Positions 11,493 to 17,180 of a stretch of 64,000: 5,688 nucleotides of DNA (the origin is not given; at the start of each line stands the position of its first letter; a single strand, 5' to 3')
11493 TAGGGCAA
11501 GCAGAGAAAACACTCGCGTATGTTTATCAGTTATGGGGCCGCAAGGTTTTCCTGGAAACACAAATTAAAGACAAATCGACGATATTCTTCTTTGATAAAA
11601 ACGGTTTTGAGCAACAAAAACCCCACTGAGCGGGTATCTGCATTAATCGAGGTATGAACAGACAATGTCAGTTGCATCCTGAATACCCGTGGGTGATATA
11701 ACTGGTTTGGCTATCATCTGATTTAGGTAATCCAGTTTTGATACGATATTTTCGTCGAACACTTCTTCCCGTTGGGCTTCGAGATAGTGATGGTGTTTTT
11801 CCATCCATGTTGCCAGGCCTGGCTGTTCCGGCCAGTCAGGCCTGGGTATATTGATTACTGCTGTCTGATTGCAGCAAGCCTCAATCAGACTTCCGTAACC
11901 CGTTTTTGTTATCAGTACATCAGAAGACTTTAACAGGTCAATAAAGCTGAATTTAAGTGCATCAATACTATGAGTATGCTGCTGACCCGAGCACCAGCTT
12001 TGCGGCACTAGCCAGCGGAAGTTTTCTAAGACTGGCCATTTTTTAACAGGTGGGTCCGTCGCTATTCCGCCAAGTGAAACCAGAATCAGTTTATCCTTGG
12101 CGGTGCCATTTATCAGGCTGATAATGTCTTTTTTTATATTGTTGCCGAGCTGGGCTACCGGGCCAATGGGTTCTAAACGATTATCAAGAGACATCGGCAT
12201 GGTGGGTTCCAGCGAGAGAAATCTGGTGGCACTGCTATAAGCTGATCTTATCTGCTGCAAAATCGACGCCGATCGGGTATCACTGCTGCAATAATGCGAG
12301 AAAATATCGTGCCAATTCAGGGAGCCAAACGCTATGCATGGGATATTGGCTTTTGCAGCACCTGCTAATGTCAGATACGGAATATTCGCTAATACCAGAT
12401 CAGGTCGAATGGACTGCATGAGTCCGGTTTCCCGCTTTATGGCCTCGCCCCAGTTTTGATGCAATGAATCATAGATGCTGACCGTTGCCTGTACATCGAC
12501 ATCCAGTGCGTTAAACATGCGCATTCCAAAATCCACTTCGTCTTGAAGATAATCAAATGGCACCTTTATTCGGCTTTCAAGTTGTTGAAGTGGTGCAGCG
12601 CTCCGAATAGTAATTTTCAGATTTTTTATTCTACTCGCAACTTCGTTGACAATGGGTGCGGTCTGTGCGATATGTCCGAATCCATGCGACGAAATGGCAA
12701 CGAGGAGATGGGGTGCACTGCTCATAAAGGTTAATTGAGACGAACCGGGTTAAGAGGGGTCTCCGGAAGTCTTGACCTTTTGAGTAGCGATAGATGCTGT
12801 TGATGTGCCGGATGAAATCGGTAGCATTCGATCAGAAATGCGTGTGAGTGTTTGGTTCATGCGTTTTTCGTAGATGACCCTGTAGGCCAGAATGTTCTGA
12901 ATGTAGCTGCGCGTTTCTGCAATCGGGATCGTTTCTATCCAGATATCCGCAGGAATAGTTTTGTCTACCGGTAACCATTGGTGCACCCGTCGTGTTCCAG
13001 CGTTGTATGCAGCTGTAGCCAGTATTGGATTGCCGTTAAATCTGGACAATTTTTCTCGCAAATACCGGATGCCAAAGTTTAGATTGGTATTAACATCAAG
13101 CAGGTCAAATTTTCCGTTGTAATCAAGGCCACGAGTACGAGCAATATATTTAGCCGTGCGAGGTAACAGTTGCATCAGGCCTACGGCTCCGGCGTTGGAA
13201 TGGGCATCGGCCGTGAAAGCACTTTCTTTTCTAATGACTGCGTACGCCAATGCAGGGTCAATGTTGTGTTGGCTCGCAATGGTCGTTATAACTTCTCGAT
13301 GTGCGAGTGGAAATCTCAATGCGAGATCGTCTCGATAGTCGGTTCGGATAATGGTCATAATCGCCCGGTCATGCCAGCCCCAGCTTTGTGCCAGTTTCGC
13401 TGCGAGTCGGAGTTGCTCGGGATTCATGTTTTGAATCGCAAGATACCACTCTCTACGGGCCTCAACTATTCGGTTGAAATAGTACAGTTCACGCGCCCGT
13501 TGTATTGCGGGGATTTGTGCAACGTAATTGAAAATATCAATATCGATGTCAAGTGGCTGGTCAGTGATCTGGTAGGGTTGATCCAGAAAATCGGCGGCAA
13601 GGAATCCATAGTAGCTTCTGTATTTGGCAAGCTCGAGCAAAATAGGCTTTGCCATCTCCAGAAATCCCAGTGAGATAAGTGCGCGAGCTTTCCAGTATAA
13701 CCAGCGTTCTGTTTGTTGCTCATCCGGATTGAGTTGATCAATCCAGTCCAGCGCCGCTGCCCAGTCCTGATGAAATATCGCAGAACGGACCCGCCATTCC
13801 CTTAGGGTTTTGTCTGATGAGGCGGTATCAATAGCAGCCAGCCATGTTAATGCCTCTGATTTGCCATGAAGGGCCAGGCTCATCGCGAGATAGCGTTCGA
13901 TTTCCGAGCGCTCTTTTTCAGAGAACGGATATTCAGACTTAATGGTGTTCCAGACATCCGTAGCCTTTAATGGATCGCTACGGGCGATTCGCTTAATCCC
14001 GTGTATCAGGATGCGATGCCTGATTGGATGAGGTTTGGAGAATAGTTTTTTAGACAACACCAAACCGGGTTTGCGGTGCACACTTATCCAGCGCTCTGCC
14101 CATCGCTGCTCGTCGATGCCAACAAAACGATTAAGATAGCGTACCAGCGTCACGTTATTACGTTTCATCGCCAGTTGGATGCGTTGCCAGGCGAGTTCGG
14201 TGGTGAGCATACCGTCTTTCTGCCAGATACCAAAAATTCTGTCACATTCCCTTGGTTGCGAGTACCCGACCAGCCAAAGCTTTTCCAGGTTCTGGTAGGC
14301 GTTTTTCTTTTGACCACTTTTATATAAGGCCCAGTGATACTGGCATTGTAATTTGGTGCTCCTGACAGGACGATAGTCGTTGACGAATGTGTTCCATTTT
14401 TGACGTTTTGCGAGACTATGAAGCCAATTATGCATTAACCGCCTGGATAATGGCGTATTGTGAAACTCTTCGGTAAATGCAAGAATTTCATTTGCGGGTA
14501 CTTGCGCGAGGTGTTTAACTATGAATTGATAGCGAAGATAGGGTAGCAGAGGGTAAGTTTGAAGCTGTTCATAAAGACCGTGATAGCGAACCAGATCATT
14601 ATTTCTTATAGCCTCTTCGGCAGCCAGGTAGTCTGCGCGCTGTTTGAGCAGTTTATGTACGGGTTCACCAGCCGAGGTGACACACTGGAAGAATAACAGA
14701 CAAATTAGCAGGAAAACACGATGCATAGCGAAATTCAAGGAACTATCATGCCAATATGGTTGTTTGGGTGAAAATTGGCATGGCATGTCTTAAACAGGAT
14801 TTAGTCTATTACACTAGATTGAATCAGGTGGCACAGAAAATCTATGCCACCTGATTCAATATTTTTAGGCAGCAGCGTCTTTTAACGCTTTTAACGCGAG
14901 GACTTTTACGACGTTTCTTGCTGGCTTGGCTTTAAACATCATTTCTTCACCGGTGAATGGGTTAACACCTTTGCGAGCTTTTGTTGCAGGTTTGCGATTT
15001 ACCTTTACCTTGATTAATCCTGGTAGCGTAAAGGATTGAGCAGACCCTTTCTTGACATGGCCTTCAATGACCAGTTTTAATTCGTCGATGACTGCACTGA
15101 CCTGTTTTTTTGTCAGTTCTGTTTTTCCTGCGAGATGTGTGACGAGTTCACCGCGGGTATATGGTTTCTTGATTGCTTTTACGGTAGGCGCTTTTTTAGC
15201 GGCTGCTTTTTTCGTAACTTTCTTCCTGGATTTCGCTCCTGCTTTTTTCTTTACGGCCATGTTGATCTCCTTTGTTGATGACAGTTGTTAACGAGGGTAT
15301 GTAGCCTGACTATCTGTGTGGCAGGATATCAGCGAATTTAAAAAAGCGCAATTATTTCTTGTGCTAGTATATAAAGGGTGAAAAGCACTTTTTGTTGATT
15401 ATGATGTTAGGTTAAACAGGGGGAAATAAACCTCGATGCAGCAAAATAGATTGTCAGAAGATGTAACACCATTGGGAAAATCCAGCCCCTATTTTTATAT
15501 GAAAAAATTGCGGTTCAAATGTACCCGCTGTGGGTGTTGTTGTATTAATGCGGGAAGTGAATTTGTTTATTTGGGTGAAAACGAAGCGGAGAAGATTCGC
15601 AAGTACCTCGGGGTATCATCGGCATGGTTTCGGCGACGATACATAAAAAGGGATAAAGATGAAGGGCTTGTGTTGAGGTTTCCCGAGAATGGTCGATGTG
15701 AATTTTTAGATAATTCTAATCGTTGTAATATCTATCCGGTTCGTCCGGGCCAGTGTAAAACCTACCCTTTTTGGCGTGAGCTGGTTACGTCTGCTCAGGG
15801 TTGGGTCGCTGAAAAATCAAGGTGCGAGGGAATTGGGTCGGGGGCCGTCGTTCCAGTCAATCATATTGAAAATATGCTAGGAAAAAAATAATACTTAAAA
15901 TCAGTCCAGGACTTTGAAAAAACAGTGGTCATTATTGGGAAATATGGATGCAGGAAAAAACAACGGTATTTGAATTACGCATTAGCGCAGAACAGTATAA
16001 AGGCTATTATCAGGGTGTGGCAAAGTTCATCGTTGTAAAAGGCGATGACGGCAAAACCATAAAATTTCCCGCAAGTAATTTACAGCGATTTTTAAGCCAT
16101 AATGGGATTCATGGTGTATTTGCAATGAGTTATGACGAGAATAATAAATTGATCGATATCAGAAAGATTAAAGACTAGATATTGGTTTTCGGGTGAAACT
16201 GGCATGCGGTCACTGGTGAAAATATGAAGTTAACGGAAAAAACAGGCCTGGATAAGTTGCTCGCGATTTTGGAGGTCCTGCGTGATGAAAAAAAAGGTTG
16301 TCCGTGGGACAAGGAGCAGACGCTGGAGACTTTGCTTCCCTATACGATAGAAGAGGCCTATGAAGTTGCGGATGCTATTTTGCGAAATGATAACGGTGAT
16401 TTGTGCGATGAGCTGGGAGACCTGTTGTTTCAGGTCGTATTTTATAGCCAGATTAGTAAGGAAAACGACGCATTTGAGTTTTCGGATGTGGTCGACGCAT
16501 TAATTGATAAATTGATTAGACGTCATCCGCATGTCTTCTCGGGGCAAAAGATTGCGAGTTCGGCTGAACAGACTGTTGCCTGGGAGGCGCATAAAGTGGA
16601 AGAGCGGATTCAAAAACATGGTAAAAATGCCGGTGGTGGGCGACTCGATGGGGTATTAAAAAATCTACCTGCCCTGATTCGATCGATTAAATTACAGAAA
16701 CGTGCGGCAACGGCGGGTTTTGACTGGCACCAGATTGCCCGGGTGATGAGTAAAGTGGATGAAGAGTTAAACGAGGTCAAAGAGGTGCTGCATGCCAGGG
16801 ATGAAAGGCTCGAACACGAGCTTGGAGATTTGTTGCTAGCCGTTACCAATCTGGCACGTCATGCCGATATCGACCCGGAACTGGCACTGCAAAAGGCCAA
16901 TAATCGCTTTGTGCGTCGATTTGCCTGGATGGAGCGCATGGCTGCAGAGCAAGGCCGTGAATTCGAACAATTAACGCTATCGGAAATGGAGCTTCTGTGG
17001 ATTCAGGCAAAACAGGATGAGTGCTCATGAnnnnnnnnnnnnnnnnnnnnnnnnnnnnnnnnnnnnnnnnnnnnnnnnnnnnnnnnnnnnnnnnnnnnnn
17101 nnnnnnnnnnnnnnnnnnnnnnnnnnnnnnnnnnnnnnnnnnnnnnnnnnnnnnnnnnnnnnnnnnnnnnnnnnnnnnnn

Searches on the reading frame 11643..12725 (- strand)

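Call 22: search_protein_families(library=ncbifam, proteins=[window:11643-12725:-], max_evalue=0.00001)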
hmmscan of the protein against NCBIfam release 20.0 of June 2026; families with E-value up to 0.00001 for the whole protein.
window:11643-12725:- (360 aa): 1 family
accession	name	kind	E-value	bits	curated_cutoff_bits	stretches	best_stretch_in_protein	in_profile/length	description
TIGR00661.1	MJ1255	subfamily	1.6e-06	27.6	195.9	1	7-310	2-290/321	MJ1255/VC2487 family glycosyltransferase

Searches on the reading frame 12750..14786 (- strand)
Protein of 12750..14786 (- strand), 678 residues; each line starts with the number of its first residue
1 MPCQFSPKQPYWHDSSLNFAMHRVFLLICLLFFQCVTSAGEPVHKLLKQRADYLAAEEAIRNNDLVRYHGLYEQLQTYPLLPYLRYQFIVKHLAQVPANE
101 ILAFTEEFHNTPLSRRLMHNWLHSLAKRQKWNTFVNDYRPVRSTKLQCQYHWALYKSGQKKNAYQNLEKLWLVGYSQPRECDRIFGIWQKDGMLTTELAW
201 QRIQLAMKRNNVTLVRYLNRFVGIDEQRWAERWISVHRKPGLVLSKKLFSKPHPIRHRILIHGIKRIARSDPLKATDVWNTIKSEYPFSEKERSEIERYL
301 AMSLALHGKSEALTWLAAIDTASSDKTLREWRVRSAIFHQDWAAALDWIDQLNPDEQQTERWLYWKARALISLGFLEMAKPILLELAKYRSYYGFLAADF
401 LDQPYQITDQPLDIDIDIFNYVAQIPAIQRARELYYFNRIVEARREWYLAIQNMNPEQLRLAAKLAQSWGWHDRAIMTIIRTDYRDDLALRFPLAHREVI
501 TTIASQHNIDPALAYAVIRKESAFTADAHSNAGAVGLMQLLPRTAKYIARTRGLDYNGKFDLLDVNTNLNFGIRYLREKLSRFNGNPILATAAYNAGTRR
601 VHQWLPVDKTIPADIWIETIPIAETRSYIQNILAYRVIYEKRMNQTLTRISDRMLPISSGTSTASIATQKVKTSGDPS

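Call 22: search_protein_families(library=ncbifam, proteins=[window:12750-14786:-], max_evalue=0.00001)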
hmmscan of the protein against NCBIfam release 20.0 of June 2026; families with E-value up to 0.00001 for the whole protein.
window:12750-14786:- (678 aa): 4 families
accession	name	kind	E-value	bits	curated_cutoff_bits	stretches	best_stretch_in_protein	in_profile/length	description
NF008631.0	PRK11619.1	equivalog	1.4e-113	380.5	536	1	25-652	13-637/644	murein transglycosylase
NF047373.1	BB0259_flg_lyt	exception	7.6e-52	177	234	1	389-640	431-689/705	flagellar assembly lytic transglycosylase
NF008050.0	PRK10783.1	equivalog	1.5e-12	46.6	508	1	521-639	128-244/457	murein transglycosylase D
NF008670.0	PRK11671.1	equivalog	2.1e-07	30.5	375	1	499-577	195-275/359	membrane-bound lytic murein transglycosylase MltC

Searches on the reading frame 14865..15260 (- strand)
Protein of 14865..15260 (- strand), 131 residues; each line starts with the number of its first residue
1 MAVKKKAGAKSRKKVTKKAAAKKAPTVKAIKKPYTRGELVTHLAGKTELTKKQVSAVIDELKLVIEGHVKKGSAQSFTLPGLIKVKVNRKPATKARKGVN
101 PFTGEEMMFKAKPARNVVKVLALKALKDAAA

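Call 4: search_protein_families(library=pfam, proteins=[window:14865-15260:-], max_evalue=0.01)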
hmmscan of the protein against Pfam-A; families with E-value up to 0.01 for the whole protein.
window:14865-15260:- (131 aa): 3 families
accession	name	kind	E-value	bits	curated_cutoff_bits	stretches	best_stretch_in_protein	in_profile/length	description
PF00216.26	Bac_DNA_binding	-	1.2e-16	61.2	22.4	1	35-129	2-88/90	Bacterial DNA-binding protein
PF18291.6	HU-HIG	-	0.0039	17.7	26.2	1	21-94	19-92/125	HU domain fused to wHTH, Ig, or Glycine-rich motif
PF18289.6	HU-CCDC81_euk_2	-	0.0098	16.3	26.1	0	41-82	8-49/75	CCDC81 eukaryotic HU domain 2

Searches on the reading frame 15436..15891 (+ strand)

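Call 4: search_protein_families(library=pfam, proteins=[window:15436-15891:+], max_evalue=0.01)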
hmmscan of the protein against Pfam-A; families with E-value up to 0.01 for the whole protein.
window:15436-15891:+ (151 aa): 1 family
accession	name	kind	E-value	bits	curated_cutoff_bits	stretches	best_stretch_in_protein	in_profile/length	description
PF03692.20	CxxCxxCC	-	6.5e-13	49.6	23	1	28-122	1-76/85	Putative zinc- or iron-chelating domain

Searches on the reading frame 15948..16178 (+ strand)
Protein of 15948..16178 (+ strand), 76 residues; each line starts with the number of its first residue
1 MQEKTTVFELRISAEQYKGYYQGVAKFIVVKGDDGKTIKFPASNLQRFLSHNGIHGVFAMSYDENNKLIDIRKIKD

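Call 4: search_protein_families(library=pfam, proteins=[window:15948-16178:+], max_evalue=0.01)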
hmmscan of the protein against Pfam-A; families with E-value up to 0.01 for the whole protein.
window:15948-16178:+ (76 aa): 1 family
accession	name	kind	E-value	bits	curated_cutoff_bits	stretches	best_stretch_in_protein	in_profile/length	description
PF11197.13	DUF2835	-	8.8e-25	86.9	25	1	6-74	3-71/71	Protein of unknown function (DUF2835)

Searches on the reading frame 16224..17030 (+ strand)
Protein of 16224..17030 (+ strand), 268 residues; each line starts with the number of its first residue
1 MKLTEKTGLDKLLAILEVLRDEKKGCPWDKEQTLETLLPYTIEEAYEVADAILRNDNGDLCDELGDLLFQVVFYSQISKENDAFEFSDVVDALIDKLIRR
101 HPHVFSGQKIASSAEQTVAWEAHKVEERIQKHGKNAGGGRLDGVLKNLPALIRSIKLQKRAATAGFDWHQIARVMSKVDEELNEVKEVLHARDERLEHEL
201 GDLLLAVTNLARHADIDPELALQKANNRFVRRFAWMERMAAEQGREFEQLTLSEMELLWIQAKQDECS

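Call 4: search_protein_families(library=pfam, proteins=[window:16224-17030:+], max_evalue=0.01)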
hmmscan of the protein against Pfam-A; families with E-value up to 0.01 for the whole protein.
window:16224-17030:+ (268 aa): 3 families
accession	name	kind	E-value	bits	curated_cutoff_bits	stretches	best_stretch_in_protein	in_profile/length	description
PF03819.22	MazG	-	4.9e-38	129.7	22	2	32-105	1-74/74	MazG nucleotide pyrophosphohydrolase domain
PF01503.22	PRA-PH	-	8.6e-10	39.3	21.3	2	36-71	29-64/86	Phosphoribosyl-ATP pyrophosphohydrolase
PF19111.5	DUF5798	-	0.0021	18.6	27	1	156-226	9-78/89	Family of unknown function (DUF5798)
